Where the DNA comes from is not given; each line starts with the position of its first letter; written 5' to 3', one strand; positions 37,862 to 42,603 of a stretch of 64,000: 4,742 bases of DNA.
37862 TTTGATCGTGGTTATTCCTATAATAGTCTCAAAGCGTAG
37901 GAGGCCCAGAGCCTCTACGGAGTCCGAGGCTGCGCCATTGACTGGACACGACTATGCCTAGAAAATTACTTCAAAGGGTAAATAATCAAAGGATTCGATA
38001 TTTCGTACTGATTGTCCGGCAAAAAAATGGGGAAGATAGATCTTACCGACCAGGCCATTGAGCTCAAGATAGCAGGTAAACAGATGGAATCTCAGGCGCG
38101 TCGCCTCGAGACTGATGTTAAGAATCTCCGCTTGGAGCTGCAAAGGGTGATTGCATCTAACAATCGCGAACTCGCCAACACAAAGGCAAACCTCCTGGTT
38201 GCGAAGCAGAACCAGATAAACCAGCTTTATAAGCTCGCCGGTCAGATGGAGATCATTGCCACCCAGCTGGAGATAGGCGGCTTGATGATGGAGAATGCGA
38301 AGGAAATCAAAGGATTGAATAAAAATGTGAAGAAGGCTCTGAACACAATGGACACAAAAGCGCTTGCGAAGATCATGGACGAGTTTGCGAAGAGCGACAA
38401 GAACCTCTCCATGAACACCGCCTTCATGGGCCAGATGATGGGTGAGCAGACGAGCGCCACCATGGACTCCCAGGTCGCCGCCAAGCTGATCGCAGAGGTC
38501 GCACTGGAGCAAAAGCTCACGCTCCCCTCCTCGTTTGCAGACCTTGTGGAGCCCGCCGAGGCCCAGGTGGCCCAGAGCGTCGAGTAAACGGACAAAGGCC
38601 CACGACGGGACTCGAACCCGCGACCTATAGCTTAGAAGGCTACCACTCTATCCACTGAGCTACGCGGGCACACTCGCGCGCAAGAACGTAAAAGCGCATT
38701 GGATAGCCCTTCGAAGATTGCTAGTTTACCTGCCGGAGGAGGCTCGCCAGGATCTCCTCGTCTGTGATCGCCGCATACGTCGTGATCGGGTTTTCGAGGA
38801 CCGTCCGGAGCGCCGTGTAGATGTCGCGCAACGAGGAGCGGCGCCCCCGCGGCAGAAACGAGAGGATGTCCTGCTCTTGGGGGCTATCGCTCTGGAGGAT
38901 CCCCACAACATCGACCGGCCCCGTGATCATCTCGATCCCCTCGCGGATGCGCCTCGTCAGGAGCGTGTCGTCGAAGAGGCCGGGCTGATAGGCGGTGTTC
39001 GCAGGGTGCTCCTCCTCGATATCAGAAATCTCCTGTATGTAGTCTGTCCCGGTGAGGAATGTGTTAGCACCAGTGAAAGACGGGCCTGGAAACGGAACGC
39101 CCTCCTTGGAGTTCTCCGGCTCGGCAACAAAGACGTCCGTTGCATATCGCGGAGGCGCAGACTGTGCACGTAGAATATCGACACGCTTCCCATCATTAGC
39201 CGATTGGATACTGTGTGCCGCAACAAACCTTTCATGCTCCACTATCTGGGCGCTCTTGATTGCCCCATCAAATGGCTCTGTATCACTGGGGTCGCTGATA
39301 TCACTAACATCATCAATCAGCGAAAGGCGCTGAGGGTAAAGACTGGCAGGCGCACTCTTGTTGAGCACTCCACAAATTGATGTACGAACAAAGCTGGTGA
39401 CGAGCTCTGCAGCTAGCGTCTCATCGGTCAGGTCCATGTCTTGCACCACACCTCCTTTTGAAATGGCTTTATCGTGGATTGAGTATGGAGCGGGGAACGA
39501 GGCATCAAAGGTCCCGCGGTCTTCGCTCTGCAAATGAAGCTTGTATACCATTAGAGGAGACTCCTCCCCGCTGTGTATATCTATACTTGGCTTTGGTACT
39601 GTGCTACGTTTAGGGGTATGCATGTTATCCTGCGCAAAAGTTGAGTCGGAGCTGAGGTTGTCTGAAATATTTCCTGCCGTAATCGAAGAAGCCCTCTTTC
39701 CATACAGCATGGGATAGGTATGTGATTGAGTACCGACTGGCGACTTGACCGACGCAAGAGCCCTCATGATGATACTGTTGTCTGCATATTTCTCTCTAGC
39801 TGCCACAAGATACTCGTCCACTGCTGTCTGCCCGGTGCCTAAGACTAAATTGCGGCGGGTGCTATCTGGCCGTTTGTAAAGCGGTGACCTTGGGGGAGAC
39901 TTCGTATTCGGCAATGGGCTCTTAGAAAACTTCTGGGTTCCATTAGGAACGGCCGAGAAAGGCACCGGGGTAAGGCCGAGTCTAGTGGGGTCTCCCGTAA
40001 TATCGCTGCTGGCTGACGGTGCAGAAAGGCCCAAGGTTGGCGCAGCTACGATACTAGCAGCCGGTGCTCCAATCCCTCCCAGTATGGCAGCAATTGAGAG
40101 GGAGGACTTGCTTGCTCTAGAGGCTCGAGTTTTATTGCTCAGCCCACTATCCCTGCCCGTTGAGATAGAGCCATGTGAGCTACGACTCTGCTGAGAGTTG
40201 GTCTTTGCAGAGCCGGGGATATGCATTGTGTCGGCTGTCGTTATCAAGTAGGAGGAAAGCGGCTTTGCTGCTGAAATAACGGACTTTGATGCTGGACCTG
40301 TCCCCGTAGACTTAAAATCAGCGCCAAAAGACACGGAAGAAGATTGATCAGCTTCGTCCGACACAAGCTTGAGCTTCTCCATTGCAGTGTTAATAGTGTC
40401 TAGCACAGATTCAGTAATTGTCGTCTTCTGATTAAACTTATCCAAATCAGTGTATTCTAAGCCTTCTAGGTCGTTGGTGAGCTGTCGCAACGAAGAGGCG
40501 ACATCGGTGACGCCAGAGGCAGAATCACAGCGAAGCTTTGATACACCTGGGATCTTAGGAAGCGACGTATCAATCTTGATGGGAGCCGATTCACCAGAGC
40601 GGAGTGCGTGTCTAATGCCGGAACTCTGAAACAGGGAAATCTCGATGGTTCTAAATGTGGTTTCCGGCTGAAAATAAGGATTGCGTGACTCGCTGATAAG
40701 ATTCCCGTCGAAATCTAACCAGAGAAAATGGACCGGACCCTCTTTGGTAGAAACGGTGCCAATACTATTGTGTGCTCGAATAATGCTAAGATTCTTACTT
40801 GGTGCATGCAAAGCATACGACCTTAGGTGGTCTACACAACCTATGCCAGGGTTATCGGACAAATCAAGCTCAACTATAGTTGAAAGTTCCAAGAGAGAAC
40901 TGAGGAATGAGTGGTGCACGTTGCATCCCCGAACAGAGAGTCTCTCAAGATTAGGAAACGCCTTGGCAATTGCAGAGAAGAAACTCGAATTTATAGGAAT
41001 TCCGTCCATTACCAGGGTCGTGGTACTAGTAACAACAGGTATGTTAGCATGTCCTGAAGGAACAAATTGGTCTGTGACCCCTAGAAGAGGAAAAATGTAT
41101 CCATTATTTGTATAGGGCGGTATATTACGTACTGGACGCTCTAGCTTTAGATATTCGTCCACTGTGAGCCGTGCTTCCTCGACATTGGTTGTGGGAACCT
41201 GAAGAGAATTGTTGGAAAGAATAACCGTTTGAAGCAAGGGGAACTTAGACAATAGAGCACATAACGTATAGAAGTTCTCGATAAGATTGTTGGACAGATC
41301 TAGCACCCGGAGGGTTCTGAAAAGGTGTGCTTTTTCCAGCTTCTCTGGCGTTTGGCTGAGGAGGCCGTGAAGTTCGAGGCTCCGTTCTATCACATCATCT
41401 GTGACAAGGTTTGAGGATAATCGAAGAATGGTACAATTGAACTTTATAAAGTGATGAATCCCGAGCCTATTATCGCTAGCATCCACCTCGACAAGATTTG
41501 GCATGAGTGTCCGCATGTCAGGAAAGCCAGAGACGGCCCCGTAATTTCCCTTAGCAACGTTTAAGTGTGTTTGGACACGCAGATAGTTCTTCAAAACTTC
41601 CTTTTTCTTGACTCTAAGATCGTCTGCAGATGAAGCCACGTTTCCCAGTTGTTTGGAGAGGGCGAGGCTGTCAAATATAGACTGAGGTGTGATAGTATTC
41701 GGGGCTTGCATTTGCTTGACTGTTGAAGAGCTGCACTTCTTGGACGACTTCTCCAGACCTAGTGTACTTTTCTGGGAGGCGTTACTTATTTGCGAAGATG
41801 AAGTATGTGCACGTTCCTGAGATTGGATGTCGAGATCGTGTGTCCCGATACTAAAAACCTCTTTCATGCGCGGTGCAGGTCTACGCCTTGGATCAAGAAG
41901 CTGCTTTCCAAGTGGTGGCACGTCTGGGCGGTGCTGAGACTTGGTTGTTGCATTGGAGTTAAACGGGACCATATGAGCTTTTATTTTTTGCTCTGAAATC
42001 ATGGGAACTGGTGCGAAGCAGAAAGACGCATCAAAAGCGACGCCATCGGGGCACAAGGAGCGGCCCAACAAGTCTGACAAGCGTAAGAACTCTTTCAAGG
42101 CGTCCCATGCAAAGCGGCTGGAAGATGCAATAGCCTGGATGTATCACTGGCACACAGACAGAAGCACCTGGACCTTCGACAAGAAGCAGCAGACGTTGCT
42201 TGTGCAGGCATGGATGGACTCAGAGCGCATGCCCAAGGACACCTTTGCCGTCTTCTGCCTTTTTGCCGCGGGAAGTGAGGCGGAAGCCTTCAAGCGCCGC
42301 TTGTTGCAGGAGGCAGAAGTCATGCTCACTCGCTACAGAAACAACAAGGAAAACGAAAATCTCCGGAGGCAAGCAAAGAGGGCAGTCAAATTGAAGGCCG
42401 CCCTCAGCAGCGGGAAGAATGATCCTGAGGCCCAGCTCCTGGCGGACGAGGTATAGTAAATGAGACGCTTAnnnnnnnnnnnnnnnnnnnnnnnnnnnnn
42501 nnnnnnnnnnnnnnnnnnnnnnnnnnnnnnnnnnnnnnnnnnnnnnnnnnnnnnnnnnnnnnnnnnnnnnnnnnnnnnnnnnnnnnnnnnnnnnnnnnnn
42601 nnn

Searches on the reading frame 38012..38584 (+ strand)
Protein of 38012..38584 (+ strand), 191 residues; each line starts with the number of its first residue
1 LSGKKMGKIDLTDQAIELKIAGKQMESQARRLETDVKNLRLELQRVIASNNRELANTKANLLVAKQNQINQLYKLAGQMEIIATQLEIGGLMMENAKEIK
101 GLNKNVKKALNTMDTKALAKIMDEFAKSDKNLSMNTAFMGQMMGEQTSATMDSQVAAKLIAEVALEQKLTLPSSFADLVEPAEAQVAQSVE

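Call 69: search_protein_families(library=pfam, proteins=[window:38012-38584:+], max_evalue=0.01)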
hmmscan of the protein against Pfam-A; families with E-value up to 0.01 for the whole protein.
window:38012-38584:+ (191 aa): 1 family
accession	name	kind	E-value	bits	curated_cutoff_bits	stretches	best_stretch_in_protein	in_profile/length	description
PF03357.26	Snf7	-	3.3e-10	40.3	27.3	1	17-171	5-163/171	Snf7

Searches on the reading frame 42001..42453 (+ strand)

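Call 69: search_protein_families(library=pfam, proteins=[window:42001-42453:+], max_evalue=0.01)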
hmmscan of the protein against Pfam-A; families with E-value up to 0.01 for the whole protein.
window:42001-42453:+ (151 aa): 1 family
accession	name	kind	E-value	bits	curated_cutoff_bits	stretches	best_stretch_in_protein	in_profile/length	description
PF10180.14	WKF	-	3.4e-16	59.3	25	1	46-106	2-61/63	WKF domain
